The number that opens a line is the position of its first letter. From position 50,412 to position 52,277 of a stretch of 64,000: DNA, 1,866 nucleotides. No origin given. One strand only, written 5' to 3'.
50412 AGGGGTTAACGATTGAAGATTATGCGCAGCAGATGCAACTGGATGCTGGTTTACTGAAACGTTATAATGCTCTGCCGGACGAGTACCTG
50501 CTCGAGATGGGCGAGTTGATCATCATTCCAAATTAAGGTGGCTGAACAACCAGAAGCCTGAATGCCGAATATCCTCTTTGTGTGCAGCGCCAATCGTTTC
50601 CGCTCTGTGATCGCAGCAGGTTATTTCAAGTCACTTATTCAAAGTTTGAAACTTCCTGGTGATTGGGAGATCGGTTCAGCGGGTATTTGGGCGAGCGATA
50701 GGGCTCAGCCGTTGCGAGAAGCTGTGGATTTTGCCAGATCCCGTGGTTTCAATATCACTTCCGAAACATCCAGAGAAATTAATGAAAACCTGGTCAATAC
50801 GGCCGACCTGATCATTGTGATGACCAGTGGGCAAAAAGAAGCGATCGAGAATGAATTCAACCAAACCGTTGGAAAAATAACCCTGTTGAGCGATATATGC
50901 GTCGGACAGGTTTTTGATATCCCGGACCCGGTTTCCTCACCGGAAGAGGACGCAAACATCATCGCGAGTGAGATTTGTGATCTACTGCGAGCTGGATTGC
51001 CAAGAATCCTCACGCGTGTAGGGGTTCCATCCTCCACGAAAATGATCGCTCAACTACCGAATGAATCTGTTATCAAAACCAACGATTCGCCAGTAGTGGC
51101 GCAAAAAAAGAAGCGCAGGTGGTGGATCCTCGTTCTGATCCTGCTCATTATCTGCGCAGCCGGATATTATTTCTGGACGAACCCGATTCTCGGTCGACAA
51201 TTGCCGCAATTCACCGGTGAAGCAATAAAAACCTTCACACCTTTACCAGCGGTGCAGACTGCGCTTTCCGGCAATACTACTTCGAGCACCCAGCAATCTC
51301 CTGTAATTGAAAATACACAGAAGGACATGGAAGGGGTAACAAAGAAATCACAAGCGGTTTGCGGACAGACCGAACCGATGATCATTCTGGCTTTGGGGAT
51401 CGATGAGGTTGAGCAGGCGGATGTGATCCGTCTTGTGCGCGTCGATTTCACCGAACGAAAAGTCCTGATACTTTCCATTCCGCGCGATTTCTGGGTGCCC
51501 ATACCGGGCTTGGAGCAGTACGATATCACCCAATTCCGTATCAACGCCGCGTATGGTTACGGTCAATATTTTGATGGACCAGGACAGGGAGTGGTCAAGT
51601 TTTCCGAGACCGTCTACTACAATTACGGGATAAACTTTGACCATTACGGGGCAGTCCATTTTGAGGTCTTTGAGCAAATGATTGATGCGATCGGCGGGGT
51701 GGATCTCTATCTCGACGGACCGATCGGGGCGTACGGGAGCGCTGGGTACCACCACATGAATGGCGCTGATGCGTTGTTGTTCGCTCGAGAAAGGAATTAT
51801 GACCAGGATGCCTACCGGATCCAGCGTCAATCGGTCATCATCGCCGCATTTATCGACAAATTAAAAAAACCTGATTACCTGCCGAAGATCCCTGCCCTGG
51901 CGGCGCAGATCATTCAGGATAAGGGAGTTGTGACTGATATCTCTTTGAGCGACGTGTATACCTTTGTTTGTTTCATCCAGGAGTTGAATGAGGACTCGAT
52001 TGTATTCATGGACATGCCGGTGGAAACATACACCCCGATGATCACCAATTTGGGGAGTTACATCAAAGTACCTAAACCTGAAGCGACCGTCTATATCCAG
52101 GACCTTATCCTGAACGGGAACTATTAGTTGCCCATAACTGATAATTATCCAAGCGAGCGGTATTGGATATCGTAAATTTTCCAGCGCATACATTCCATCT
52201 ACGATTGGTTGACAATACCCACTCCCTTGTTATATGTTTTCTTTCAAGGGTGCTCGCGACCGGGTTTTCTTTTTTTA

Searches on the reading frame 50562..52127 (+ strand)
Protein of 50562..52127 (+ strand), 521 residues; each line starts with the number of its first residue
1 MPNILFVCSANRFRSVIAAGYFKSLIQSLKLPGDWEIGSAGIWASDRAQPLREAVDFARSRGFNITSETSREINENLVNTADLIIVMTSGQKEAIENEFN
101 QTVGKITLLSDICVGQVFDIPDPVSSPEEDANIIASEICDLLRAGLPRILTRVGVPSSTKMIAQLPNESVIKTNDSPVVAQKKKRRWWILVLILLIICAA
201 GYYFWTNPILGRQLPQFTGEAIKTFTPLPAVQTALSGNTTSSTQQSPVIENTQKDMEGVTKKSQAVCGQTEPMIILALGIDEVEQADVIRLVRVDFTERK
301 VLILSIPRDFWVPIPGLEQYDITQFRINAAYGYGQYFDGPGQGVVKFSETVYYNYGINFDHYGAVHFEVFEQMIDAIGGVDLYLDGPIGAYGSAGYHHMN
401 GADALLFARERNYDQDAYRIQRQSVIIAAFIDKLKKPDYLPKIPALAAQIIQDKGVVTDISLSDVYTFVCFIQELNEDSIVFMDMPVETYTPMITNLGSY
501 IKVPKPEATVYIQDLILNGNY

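Call 14: search_protein_families(library=pfam, proteins=[window:50562-52127:+], max_evalue=0.00001)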
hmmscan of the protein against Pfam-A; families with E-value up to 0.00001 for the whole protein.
window:50562-52127:+ (521 aa): 2 families
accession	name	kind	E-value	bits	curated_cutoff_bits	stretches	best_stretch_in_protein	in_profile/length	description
PF03816.19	LytR_cpsA_psr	-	1.8e-27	96.8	24.6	1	286-435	2-149/150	LytR_cpsA_psr family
PF01451.26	LMWPc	-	2.5e-19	70.3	23.2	1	4-140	1-138/144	Low molecular weight phosphotyrosine protein phosphatase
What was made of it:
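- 50562..52127 (+): Fusion of a low-molecular-weight phosphotyrosine phosphatase and a LytR-CpsA-Psr domain. Candidate ligase that attaches the polymer to the wall of a monoderm cell. call 14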
